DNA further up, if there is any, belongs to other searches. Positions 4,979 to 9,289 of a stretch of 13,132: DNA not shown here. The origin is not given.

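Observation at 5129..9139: Secreted 1337-aa chimera: beta-propeller + Ca-binding repeats + di-heme CCP/MauG-like core + unknown C-terminal domain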

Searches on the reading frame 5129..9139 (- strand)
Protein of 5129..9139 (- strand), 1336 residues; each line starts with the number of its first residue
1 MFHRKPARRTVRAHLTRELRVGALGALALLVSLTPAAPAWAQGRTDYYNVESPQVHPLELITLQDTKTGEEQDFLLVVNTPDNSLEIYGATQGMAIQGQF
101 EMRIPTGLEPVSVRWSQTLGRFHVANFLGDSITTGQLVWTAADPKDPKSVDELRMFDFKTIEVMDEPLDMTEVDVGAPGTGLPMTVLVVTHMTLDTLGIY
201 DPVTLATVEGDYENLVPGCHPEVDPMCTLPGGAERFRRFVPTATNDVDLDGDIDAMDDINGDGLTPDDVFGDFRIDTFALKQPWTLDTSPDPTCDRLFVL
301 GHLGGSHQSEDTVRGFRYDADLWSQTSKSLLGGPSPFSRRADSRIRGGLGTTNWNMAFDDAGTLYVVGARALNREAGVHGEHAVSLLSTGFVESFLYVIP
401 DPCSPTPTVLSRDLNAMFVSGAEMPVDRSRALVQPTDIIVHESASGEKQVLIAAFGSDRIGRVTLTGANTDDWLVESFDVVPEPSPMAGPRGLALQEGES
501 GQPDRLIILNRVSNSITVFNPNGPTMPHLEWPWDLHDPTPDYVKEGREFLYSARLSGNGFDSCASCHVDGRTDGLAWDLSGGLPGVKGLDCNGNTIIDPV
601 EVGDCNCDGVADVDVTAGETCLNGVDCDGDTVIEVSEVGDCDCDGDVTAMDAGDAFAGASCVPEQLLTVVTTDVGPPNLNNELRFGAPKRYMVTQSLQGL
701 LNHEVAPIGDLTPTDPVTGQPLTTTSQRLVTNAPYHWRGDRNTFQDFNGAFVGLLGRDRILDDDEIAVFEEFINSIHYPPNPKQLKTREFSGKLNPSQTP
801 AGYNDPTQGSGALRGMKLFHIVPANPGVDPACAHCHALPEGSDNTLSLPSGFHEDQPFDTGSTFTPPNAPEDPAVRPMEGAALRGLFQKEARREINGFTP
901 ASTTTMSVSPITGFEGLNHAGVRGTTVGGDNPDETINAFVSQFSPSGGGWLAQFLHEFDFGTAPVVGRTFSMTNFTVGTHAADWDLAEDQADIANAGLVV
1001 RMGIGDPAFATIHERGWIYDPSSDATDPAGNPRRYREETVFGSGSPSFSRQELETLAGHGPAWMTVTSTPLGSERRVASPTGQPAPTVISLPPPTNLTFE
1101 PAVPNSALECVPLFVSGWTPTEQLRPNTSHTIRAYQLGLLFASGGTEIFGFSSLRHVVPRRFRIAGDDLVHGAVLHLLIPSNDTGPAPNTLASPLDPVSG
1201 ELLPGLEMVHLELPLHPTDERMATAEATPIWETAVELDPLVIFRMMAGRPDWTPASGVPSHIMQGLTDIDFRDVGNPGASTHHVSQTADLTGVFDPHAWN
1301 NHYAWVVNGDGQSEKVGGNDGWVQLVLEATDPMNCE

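Call 5: search_protein_families(library=pfam, proteins=[window:5129-9139:-], max_evalue=1)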
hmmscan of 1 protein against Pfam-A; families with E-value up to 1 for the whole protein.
window:5129-9139:- (1336 aa): 1 family
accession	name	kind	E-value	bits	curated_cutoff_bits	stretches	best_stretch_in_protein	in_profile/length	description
PF03150.19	CCP_MauG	-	0.0015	19.6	25.6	1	546-574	7-37/149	Di-haem cytochrome c peroxidase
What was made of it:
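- On bCCP/MauG superfamily (Pfam PF03150 CCP_MauG): This protein scores 19.6 bits against a cutoff of 25.6, and the match covers aa 546-574 only (call 5).
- This protein alone is below Pfam's CCP_MauG cutoff (19.6 against 25.6 bits; call 5).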

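Call 6: search_protein_families(library=ncbifam, proteins=[window:5129-9139:-], max_evalue=1)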
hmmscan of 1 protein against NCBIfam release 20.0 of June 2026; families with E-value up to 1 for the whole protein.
window:5129-9139:- (1336 aa): 2 families
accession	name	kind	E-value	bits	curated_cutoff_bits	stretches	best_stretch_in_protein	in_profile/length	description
TIGR04039.1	MXAN_0977_Heme2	hypoth_equivalog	0.0012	18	362.85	1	540-569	9-38/336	MbnH family di-heme enzyme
NF052341.1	hydrazine_gamma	equivalog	0.12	11.3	625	1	541-580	66-106/339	hydrazine synthase subunit gamma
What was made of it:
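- On MbnH / 'MXAN_0977' di-heme enzyme family (TIGR04039): 18 bits against a cutoff of 362.85, and the match covers only aa 540-569 (call 6).
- On Hydrazine synthase (HZS beta + gamma): 11.3 bits against a cutoff of 625 (call 6).
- TIGR04039 (MbnH family) scores 18 bits against a cutoff of 363 (call 6). NCBIfam hydrazine_gamma scores 11 bits against a cutoff of 625 (call 6).
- Tried and rejected: Pfam and NCBIfam on the protein gave only sub-threshold hits around heme 1 (calls 5, 6).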

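Call 9: find_homologous_proteins(query=window:5132-9139:-)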
Query window:5132-9139:- (1336 aa): 91 proteins with E <= 0.001 among 8000 candidates.
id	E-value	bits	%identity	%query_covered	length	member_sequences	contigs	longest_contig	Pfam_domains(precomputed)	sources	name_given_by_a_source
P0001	0.0e+0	3131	100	100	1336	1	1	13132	-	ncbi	ncbi:MAG: hypothetical protein AAF533_26855 [Acidobacteriota bacterium]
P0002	0.0e+0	1144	50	50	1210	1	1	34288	-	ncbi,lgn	ncbi:MAG: hypothetical protein AAF533_15840 [Acidobacteriota bacterium]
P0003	0.0e+0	1070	49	51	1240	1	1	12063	PF03150.20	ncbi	ncbi:MAG: hypothetical protein AAF533_27320 [Acidobacteriota bacterium]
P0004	0.0e+0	1037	47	97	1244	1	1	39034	-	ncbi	ncbi:MAG: hypothetical protein AAF533_13395 [Acidobacteriota bacterium]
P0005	3.8e-195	669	41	50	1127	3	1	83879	-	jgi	-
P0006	3.0e-192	660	42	48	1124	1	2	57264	-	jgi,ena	-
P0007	3.1e-192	659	36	97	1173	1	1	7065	-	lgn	-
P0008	1.9e-188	647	41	48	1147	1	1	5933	-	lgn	-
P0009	2.5e-187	643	35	98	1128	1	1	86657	-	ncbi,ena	-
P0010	7.0e-187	642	37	55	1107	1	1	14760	PF03150.20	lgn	-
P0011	8.8e-187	641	37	53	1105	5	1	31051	PF03150.20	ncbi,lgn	ncbi:MAG: hypothetical protein AAF184_14710 [Pseudomonadota bacterium]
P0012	1.2e-182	628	35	96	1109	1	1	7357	-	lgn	-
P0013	1.5e-182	627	40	48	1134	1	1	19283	-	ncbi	-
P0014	5.3e-182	626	41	49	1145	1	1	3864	-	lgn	-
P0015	2.7e-181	623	35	99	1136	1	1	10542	-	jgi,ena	-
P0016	5.2e-181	622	34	97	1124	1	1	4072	PF03150.20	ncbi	-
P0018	3.8e-178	613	35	98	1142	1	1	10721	PF03150.20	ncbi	ncbi:MAG: hypothetical protein AAF533_28025 [Acidobacteriota bacterium]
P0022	5.8e-174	599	40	48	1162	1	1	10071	PF03150.20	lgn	-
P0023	3.4e-173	596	35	98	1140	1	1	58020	PF03150.20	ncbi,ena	-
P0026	8.4e-169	582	34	97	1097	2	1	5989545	-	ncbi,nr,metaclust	ncbi:hypothetical protein ABI59_18100 [Acidobacteria bacterium Mor1]|nr:hypothetical protein ABI59_1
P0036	6.9e-146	506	36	49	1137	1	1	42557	PF03150.20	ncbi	ncbi:MAG: hypothetical protein AAF657_00060 [Acidobacteriota bacterium]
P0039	8.1e-143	496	33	48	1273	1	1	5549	PF03150.20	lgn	-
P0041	7.2e-142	493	34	55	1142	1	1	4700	PF03150.20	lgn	-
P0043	1.4e-139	485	36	44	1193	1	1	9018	PF03150.20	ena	-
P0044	2.1e-139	484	34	48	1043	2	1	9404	PF03150.20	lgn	-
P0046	9.8e-138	479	33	48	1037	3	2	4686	PF03150.20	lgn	-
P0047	1.3e-137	478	35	49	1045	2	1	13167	PF03150.20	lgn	-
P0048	7.7e-137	476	35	48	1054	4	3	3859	PF03150.20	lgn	-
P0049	5.1e-134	467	36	42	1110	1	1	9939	PF03150.20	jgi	jgi:hypothetical protein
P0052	8.3e-128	446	32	48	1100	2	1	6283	PF03150.20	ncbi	ncbi:MAG: hypothetical protein ACE5H3_02825 [Planctomycetota bacterium]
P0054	1.4e-127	445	33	48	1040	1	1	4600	PF03150.20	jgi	jgi:DNA-binding beta-propeller fold protein YncE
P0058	1.4e-126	442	35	49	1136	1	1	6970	PF03150.20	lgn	-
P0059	1.9e-125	438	32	76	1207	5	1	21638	PF03150.20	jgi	jgi:hypothetical protein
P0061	2.9e-124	434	35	48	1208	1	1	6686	PF03150.20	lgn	-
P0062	2.9e-124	434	33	47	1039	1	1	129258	PF03150.20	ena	-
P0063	9.5e-123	429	33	91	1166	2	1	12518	PF03150.20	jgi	jgi:hypothetical protein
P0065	2.8e-117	411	36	42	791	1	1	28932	PF03150.20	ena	-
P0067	2.9e-111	391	37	42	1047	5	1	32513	PF10282.16,PF25174.2,PF03150.20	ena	-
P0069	1.1e-109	386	33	68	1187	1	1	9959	PF03150.20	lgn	-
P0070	1.5e-108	382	31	48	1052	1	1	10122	PF03150.20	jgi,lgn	-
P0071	5.7e-104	367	32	73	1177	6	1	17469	PF03150.20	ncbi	-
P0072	2.2e-101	358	32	68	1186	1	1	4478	PF03150.20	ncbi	-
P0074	3.3e-86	308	31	75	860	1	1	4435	PF03150.20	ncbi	ncbi:MAG: YncE family protein, partial [Acidobacteriota bacterium]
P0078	1.4e-44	170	37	18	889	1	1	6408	PF10282.16,PF21783.3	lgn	-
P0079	2.2e-43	166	44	12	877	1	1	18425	PF10282.16,PF03150.20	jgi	jgi:YVTN family beta-propeller protein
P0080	9.7e-41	157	35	17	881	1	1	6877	PF10282.16,PF03150.20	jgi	jgi:DNA-binding beta-propeller fold protein YncE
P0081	6.8e-38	148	39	12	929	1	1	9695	PF10282.16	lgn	-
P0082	2.3e-36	143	41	12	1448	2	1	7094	PF07679.23,PF10282.16,PF13895.13,PF07686.24,PF13927.13,PF03150.20,PF00047.32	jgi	jgi:DNA-binding beta-propeller fold protein YncE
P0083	8.8e-33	131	41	12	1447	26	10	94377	PF07679.23,PF10282.16,PF13895.13,PF13927.13,PF03150.20,PF05345.19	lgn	-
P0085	1.8e-30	123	43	10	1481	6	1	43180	PF07679.23,PF10282.16,PF13895.13,PF13927.13,PF03150.20,PF05345.19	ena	-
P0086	3.4e-30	123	32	21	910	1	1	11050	PF10282.16,PF03150.20,PF24684.2,PF08450.19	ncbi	-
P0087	3.1e-29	119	35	9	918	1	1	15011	PF10282.16,PF21783.3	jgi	-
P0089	1.3e-20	91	31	19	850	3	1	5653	PF10282.16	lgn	-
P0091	4.6e-6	43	35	11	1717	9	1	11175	PF02018.24,PF21783.3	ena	-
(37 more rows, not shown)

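Call 10: search_solved_structures(query=window:5132-9139:-, max_evalue=1, show_alignments=3)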
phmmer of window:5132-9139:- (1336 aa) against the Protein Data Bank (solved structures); distinct sequences matched with E-value up to 1: 3.
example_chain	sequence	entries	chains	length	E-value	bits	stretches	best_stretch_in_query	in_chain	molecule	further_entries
6e1c_A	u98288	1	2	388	0.023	15.4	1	541-576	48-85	Di-heme enzyme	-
6qkn_A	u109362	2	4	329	0.32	11.6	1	526-631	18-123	Cytochrome-c peroxidase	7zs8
6fu3_A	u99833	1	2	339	0.34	11.5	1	526-631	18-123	Protein CcpR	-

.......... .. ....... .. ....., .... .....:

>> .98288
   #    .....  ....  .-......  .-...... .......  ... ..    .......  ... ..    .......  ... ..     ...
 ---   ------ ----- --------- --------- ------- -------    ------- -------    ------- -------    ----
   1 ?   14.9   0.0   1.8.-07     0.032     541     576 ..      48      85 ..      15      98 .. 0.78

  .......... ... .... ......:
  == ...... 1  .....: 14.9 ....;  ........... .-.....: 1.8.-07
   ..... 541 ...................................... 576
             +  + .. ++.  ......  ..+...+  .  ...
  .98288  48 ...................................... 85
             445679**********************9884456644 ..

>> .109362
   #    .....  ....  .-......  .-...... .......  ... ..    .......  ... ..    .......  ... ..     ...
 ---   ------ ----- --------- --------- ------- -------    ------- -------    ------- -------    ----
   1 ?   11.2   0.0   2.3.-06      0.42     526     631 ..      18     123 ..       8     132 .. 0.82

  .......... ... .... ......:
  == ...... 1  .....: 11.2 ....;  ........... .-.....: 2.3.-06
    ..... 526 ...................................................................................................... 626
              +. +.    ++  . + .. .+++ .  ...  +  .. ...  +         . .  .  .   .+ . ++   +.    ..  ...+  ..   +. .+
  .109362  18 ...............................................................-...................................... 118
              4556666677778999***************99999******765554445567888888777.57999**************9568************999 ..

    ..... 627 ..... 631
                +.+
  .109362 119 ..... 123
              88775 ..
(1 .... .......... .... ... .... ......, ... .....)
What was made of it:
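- The heme-1 context is CCP-like (calls 5, 10).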

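Call 13: search_protein_families(library=pfam, alignment_id=A1, max_evalue=0.01)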
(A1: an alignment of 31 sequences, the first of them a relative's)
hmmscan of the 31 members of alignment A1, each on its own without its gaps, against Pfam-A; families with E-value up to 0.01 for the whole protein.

A. member 1, P0001 (1336 aa): 1 family
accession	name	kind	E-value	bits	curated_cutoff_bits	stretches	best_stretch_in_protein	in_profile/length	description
PF03150.19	CCP_MauG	-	0.0015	19.6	25.6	0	546-574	7-37/149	Di-haem cytochrome c peroxidase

B. families by the number of members that match (of 31 scanned): 6 families
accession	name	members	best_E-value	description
PF03150.19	CCP_MauG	27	1.6e-08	Di-haem cytochrome c peroxidase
PF10282.15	Lactonase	3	1e-05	Lactonase, 7-bladed beta-propeller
PF25174.1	Beta-prop_THOC3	1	3.7e-06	THOC3 beta-propeller domain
PF01344.31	Kelch_1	1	1.3e-05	Kelch motif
PF21193.3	NMD_SH3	1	3.4e-05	NMD3 SH3 domain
PF21783.3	YNCE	1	0.00051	YNCE-like beta-propeller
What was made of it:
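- On bCCP/MauG superfamily (Pfam PF03150 CCP_MauG): 27 of 31 match at E <= 0.01 (call 13).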
